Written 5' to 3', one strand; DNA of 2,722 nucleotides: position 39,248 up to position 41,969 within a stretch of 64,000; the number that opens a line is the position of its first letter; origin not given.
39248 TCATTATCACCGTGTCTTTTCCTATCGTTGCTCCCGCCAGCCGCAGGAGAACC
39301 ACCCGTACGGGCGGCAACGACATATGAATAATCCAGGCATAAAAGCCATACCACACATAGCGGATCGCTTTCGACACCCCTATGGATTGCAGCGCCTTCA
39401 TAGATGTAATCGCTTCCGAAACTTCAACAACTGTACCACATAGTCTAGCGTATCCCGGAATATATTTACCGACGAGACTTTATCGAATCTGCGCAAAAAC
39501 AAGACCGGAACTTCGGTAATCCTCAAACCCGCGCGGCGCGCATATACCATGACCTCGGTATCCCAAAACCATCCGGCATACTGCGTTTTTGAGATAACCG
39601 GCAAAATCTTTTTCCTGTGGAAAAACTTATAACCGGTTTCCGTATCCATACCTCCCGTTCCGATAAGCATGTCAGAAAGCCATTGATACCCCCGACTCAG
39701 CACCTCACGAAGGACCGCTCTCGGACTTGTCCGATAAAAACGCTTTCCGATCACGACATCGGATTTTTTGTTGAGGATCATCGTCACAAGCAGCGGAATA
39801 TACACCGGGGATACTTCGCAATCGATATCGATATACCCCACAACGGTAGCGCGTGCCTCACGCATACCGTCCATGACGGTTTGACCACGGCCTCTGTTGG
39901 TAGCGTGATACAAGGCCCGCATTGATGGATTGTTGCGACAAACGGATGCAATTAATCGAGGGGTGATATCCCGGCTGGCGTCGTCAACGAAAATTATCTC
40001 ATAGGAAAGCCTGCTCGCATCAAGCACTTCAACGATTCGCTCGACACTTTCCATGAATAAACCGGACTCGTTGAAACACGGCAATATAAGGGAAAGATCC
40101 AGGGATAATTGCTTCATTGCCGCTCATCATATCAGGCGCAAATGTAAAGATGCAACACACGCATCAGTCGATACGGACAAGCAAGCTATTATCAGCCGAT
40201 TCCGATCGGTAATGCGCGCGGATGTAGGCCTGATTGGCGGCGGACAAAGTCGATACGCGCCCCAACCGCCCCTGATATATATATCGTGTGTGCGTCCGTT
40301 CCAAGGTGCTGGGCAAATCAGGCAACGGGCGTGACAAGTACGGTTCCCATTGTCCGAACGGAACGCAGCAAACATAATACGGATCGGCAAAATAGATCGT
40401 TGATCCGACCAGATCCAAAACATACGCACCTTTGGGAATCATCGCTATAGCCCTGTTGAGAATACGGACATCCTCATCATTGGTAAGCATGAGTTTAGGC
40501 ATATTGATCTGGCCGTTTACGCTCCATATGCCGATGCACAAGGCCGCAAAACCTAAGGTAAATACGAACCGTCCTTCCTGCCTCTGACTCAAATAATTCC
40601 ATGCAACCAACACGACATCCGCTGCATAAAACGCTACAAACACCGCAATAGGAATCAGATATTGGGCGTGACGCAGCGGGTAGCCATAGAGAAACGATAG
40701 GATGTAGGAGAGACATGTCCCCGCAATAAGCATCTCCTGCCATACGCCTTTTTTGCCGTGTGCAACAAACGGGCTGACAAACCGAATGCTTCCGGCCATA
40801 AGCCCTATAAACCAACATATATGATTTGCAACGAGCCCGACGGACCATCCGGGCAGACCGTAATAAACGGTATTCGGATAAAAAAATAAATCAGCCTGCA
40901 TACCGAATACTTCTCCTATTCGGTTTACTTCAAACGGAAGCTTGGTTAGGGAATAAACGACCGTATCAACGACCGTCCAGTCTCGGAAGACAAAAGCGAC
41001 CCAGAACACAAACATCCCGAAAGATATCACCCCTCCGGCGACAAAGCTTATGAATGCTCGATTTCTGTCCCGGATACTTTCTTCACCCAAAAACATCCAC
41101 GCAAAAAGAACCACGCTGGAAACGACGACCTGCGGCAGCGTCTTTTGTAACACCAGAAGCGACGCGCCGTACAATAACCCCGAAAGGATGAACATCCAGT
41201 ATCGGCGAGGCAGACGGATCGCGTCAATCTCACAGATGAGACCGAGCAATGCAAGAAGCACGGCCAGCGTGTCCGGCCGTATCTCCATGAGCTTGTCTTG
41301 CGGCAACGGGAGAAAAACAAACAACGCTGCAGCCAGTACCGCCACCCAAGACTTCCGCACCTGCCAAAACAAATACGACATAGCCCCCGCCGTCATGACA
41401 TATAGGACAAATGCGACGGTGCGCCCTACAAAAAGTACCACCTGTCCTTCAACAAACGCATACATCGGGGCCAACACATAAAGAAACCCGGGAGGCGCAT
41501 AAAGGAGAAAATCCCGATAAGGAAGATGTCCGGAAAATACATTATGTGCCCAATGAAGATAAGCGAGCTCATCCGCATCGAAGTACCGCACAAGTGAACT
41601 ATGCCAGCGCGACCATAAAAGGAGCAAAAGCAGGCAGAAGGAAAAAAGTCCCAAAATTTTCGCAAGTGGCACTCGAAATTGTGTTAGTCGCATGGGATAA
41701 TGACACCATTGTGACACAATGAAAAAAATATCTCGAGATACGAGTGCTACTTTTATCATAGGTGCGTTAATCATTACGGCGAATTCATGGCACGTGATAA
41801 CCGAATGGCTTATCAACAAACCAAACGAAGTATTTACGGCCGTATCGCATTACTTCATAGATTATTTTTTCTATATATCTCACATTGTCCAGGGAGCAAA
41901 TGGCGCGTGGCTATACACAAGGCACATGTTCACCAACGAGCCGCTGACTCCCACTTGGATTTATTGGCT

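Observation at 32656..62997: Extraordinary density of GT-C-like polytopic membrane proteins (>=11 in 30 kb) together with two DPM1-like polyprenol-P-sugar synthases: candidate multi-enzyme protein O-glycosylation system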

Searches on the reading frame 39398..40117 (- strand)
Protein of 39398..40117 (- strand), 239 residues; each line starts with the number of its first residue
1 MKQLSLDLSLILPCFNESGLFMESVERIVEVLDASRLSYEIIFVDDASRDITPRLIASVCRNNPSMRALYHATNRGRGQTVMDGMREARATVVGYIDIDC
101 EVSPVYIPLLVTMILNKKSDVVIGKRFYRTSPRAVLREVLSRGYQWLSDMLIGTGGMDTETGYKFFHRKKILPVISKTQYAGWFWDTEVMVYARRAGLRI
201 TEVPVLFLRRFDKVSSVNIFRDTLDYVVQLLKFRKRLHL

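Call 6: search_protein_families(library=pfam, max_evalue=0.1, proteins=[window:39398-40117:-])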
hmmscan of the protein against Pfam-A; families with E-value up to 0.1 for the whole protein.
window:39398-40117:- (239 aa): 3 families
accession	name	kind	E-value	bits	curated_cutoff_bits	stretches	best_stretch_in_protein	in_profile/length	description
PF00535.33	Glycos_transf_2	-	2.5e-21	76.8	23.3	1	9-149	1-142/168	Glycosyl transferase family 2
PF13641.12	Glyco_tranf_2_3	-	7.3e-05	23.3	27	1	8-211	3-212/230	Glycosyltransferase like family 2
PF10111.15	Glyco_tranf_2_2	-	0.0036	17.3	27.3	1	37-106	28-98/276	Glycosyltransferase like family 2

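Call 54: search_solved_structures(query=window:39398-40117:-, max_evalue=0.001)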
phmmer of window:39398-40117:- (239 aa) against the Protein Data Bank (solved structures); distinct sequences matched with E-value up to 0.001: 13.
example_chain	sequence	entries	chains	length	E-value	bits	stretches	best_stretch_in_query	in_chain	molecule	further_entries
5mlz_A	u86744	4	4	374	4.2e-10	42.7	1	5-207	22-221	Dolichol monophosphate mannose synthase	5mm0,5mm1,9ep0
5eke_A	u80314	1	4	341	2.4e-08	36.9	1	4-124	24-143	Uncharacterized glycosyltransferase sll0501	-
5ekp_C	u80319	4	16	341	2.4e-08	36.9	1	4-124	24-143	Uncharacterized glycosyltransferase sll0501 | Glycosyltransferase sll0501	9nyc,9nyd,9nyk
9nye_A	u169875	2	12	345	2.4e-08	36.9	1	4-124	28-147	Glycosyltransferase sll0501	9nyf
2z87_A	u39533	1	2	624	4.5e-08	36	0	8-146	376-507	Chondroitin synthase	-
2z86_A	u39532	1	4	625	4.9e-08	35.9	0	8-146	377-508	Chondroitin synthase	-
9hwj_A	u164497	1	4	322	3.2e-06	30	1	8-122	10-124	Undecaprenyl-phosphate 4-deoxy-4-formamido-L-arabinose transferase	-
9bhc_C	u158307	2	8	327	5.9e-06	29.1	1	8-209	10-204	Undecaprenyl-phosphate 4-deoxy-4-formamido-L-arabinose transferase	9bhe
8vxh_A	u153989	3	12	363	7.8e-06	28.7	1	8-209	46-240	Undecaprenyl-phosphate 4-deoxy-4-formamido-L-arabinose transferase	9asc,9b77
3e25_A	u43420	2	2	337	5.3e-05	26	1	7-130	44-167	Putative uncharacterized protein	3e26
6yv7_B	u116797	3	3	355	6.6e-05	25.7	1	9-100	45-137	Glycosyl transferase, family 2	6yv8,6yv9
6yv7_A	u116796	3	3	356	6.7e-05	25.7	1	9-100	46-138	Glycosyl transferase, family 2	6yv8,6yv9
3bcv_A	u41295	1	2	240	0.00048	22.8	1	8-107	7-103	Putative glycosyltransferase protein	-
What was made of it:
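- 39398..40117 (-): Soluble GT2, polyprenyl-phosphate-sugar synthase-like (DPM1/GtrB/ArnC/PpgS type). PDB: PfDPMS 5mlz 4e-10, GtrB 2e-8, ArnC 3e-6 (call 54).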

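Call 79: search_protein_families(library=ncbifam, max_evalue=0.01, proteins=[window:39398-40117:-])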
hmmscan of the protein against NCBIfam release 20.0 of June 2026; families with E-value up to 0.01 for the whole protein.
window:39398-40117:- (239 aa): 15 families
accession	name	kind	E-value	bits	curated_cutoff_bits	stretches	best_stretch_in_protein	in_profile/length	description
NF047588.1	GlcsyltransPgfSStrep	equivalog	4.7e-15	55.6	500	1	7-181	2-174/308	glycosyltransferase PgfS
TIGR03937.1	PgaC_IcaA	equivalog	4.8e-13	48.8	422.3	1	8-115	47-151/407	poly-beta-1,6-N-acetyl-D-glucosamine synthase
TIGR04182.1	glyco_TIGR04182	equivalog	8.8e-13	48.3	325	1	9-235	3-219/293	S-layer glycoprotein N-glycosyltransferase AglJ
NF007986.1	PRK10714.1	equivalog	2.6e-11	43.1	529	1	8-196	8-193/316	undecaprenyl-phosphate 4-deoxy-4-formamido-L-arabinose transferase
NF007482.0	PRK10073.1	equivalog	6.3e-11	41.8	423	1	2-123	2-119/334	glycosyltransferase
NF058614.1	PPMAGASynPpgS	equivalog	1.5e-09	37.6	370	1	7-208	1-197/226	polyprenyl-phospho-N-acetylgalactosaminyl synthase PpgS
TIGR03965.1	mycofact_glyco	equivalog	5.7e-09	35.4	280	1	23-115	87-180/467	mycofactocin biosynthesis glycosyltransferase MftF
NF010496.0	PRK13915.1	equivalog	1.4e-08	34.2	262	1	6-130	31-157/307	glucosyl-3-phosphoglycerate synthase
TIGR04283.1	glyco_like_mftF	equivalog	4.6e-08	32.9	182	1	8-151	1-132/221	TIGR04283 family arsenosugar biosynthesis glycosyltransferase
NF041391.1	DPhHxTase_Halo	equivalog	8.4e-08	31.5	375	1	29-210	14-186/213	dolichyl-phosphate hexose transferase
NF038302.1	EPS_HpsE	equivalog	1.6e-07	30.7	300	1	6-102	1-99/307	hormogonium polysaccharide biosynthesis glycosyltransferase HpsE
NF041875.1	EPS_EpsD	equivalog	2.3e-07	30.5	370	1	8-125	1-115/325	exopolysaccharide biosynthesis glycosyltransferase EpsD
NF047683.1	TeichurnBiosyTuaG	equivalog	3.8e-07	30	400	1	2-100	2-97/252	teichuronic acid biosynthesis protein TuaG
NF050050.1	ProtGlycPglI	equivalog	0.00063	19.2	500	1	8-114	4-108/306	GalNAc(5)-diNAcBac-PP-undecaprenol beta-1,3-glucosyltransferase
TIGR04242.1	nodulat_NodC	equivalog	0.0099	14.9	550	0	8-127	50-169/395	chitooligosaccharide synthase NodC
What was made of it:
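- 39398..40117 (-): NCBIfam top hits are PgfS, AglJ, ArnC and PpgS (call 79).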

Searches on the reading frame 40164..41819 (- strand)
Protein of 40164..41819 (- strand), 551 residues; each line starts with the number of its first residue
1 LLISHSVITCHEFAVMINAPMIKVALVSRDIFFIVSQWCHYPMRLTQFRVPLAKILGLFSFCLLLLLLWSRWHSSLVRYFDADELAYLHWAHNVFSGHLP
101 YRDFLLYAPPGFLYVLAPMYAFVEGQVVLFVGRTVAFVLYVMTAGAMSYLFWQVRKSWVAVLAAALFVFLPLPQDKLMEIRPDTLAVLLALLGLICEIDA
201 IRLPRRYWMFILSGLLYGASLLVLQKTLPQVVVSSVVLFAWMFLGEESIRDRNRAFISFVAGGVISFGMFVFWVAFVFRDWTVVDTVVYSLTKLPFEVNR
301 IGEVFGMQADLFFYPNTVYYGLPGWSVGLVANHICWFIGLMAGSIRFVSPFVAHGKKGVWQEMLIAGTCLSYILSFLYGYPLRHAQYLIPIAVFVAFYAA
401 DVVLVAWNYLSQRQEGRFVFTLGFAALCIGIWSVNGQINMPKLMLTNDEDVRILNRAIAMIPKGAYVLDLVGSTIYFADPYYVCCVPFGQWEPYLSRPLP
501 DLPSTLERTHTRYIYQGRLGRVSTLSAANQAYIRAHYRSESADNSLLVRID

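Call 5: search_protein_families(library=pfam, max_evalue=0.1, proteins=[window:40164-41819:-])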
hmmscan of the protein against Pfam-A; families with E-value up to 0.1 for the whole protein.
window:40164-41819:- (551 aa): 0 families

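Call 7: search_protein_families(library=ncbifam, max_evalue=0.1, proteins=[window:40164-41819:-])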
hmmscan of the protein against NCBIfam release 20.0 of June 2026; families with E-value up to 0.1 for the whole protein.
window:40164-41819:- (551 aa): 0 families

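Call 26: search_solved_structures(query=A3, max_evalue=1)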
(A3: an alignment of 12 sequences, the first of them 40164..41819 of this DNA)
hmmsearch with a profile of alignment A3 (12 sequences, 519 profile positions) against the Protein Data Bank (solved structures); distinct sequences matched with E-value up to 1: 0.

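Call 33: find_homologous_proteins(query=A3, max_evalue=0.001)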
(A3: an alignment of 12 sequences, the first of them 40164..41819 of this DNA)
Query A3 (12 sequences) (551 aa, profile of the alignment): 231 proteins with E <= 0.001 among 8000 candidates; the best 120 are listed.
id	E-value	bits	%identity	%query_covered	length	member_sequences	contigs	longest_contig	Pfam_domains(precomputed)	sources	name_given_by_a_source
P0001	1.4e-232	791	97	92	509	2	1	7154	-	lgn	-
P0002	1.6e-228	778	53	95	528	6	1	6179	-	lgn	-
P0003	2.4e-228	777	87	92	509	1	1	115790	-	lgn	-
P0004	2.0e-226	771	56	92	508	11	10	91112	-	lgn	-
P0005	5.6e-225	766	46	92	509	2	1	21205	-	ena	-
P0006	2.8e-221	754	46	86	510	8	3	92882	-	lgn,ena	-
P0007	2.4e-218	744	50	92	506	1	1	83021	-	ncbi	-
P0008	5.8e-217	740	47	88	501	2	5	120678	-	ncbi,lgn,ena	-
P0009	4.0e-216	737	59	92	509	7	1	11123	-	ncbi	-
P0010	1.3e-215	735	52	92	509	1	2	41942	-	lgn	-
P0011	1.8e-215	735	58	92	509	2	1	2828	-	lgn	-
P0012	2.4e-214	731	58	92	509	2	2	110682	-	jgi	-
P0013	2.9e-214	731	55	92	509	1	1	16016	-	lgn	-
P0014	4.9e-214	730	46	92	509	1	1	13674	-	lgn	-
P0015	3.4e-213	727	45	90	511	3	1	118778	-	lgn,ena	-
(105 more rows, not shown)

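Call 46: predict_structure(alignment_id=A8)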
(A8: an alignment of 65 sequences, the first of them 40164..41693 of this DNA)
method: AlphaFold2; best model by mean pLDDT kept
length: 509 residues; sequences in the alignment: 65
mean_pLDDT: 92.6   pTM: 0.92
mean pLDDT of the five models: 92.6, 92.1, 91.0, 90.8, 90.4
residues with pLDDT >= 90: 406; 70-90: 85; 50-70: 11; < 50: 7
segments of 3 or more residues with pLDDT < 50: 1-7
pLDDT, mean of each block of 10 residues (from residue 1): 53 96 97 85 94 94 91 97 93 97 98 97 96 93 98 97 94 98 96 98 95 98 96 90 92 86 66 81 92 97 96 94 98 88 92 98 97 97 98 94 87 91 92 92 89 92 97 93 96 93 91
secondary structure, 60 per line:
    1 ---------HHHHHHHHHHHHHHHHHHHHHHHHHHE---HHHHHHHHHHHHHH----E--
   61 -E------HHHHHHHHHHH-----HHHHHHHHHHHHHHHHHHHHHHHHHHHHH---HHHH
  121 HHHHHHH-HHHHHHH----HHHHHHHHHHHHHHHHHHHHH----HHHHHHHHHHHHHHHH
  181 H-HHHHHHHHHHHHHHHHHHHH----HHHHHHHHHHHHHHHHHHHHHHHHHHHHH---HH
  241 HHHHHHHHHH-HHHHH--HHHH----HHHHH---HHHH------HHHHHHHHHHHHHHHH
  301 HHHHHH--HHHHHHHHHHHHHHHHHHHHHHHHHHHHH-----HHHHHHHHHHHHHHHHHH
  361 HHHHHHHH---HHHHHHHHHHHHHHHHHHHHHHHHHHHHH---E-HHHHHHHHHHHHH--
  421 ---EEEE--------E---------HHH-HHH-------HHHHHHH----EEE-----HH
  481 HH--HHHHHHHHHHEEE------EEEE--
elements in order: H10-35 H40-53 H69-79 H85-113 H117-127 H129-135 H140-160 H165-181 H183-202 H207-235 H239-250 H252-256 H259-262 H267-271 H275-278 H285-306 H309-337 H343-368 H372-400 H406-418 E424-427 H460-466 E471-473 H479-482 H485-494 E495-497 E504-507
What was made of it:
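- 40164..41693 (-): GT-C-fold glycosyltransferase of a Pfam-orphan Patescibacteria family. Invariant R-x-x-D-x-D-E follows TM1. AF2 pLDDT 92.6 (call 46).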

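Call 48: fold_search(model_id=the predicted structure, library=pdb)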
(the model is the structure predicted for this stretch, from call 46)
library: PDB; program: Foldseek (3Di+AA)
matches with E <= 10: 660; with E <= 0.001: 24
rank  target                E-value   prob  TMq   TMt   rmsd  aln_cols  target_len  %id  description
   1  6ezn_F                1.1e-06  1.00  0.56  0.45  13.4       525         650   12  Cryo-EM structure of the yeast oligosaccharyltransferase (OST) complex (released 2018-01-17)
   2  7oci_F                1.6e-06  1.00  0.56  0.47  12.2       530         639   10  Cryo-EM structure of yeast Ost6p containing oligosaccharyltransferase complex (released 2022-02-16)
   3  5gmy_A                2.2e-06  1.00  0.52  0.34  12.7       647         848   11  Crystal structure of the Archaeoglobus fulgidus oligosaccharyltransferase (O29867_ARCFU) tethered with an acceptor pep (released 2017-02-01)
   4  7e9s_A                2.9e-06  1.00  0.51  0.33  14.1       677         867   12  Archaeal oligosaccharyltransferase AglB from Archaeoglobus fulgidus in complex with an inhibitory peptide and a dolich (released 2021-09-08)
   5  3wak                  3.2e-06  1.00  0.51  0.33  13.2       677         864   12  Crystal structure of the Archaeoglobus fulgidus oligosaccharyltransferase (O29867_ARCFU) in the apo form (released 2013-10-30)
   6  5ogl_A                3.9e-06  1.00  0.52  0.39   9.6       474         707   14  Structure of bacterial oligosaccharyltransferase PglB in complex with an acceptor peptide and an lipid-linked oligosac (released 2017-10-25)
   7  6s7o_A                4.1e-06  1.00  0.55  0.44  11.3       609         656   11  Cryo-EM structure of human oligosaccharyltransferase complex OST-A (released 2019-12-18)
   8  6gxc_A                5.5e-06  1.00  0.52  0.39   9.8       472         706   13  Bacterial oligosaccharyltransferase PglB in complex with an inhibitory peptide and a reactive lipid-linked oligosaccha (released 2018-11-14)
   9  8agb_A                6.9e-06  1.00  0.56  0.46  12.9       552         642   11  Structure of yeast oligosaccharylransferase complex with lipid-linked oligosaccharide bound (released 2022-12-07)
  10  6ftg_5                7.5e-06  1.00  0.56  0.46  13.7       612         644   13  Subtomogram average of OST-containing ribosome-translocon complexes from canine rough microsomal membranes (released 2018-03-21)
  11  3waj                  7.5e-06  1.00  0.47  0.32  15.8       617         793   12  Crystal structure of the Archaeoglobus fulgidus oligosaccharyltransferase (O29867_ARCFU) complex with Zn and sulfate (released 2013-10-30)
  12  9i5k_A                9.7e-06  1.00  0.50  0.51  10.8       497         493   15  Structure of the Chaetomium thermophilum Pmt4 homodimer (C2 symmetry) (released 2025-12-24)
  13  8agc_A                1.1e-05  1.00  0.57  0.43  10.8       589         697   11  Structure of yeast oligosaccharylransferase complex with lipid-linked oligosaccharide and non-acceptor peptide bound (released 2022-12-07)
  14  7zlh_A                1.2e-05  1.00  0.50  0.42  12.1       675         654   11  Cryo-EM structure of C-mannosyltransferase CeDPY19, in apo state, bound to CMT2-Fab and anti-Fab nanobody (released 2023-01-11)
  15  7zlg_A                2.3e-05  1.00  0.51  0.42  12.0       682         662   12  Cryo-EM structure of C-mannosyltransferase CeDPY19, in complex with acceptor peptide and bound to CMT2-Fab and anti-Fa (released 2023-01-11)
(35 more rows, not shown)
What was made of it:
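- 40164..41693 (-): Foldseek top 37 are all GT-C: STT3, AglB, PglB, Pmt4, DPY19, ALG9, ArnT (call 48).
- On GT-C fold glycosyltransferase superfamily: 40164: top 37 Foldseek hits are GT-C (call 48).
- Checked: 40164: AF2 pLDDT 92.6; the top 37 Foldseek PDB hits are all GT-C (calls 46, 48).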

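Call 94: find_encoding_contigs(protein=P0003, flank=10000, max_places=2)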
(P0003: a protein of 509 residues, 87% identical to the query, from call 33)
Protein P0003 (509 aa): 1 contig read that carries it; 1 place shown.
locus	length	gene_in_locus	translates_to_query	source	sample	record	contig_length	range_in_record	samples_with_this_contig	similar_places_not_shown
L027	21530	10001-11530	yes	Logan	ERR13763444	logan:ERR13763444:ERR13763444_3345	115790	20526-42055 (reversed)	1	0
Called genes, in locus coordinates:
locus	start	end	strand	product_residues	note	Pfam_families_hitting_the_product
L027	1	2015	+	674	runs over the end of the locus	PF09586:YfhO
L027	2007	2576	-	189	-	PF13673:Acetyltransf_10 (faint), PF00583:Acetyltransf_1 (weak), PF13508:Acetyltransf_7 (weak)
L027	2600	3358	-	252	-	PF00535:Glycos_transf_2, PF10111:Glyco_tranf_2_2 (weak), PF13641:Glyco_tranf_2_3 (weak)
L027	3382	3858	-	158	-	-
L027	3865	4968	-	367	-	-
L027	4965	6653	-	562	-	-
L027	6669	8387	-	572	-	PF13231:PMT_2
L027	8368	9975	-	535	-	-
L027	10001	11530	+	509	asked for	-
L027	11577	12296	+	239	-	PF00535:Glycos_transf_2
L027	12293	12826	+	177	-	PF14602:Hexapep_2 (faint), PF00132:Hexapep (weak)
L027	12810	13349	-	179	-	-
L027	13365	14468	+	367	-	PF00155:Aminotran_1_2 (weak), PF01041:DegT_DnrJ_EryC1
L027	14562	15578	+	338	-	PF00535:Glycos_transf_2, PF10111:Glyco_tranf_2_2, PF13641:Glyco_tranf_2_3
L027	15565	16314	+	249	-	PF13489:Methyltransf_23, PF13847:Methyltransf_31 (weak), PF08241:Methyltransf_11, PF08242:Methyltransf_12, PF13649:Methyltransf_25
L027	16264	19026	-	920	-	-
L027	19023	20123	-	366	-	PF01041:DegT_DnrJ_EryC1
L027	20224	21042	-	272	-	PF00560:LRR_1 (faint), PF23286:LRR_13 (faint), PF23598:LRR_14, PF13855:LRR_8, PF12799:LRR_4 (weak), PF13855:LRR_8, PF23598:LRR_14 (weak), PF12799:LRR_4 (weak)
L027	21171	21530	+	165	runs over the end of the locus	-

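Call 95: search_protein_families(library=pfam, max_evalue=1, proteins=[L027:16264-17871:-])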
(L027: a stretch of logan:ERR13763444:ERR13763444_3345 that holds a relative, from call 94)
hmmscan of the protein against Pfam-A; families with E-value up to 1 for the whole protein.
L027:16264-17871:- (535 aa): 0 families
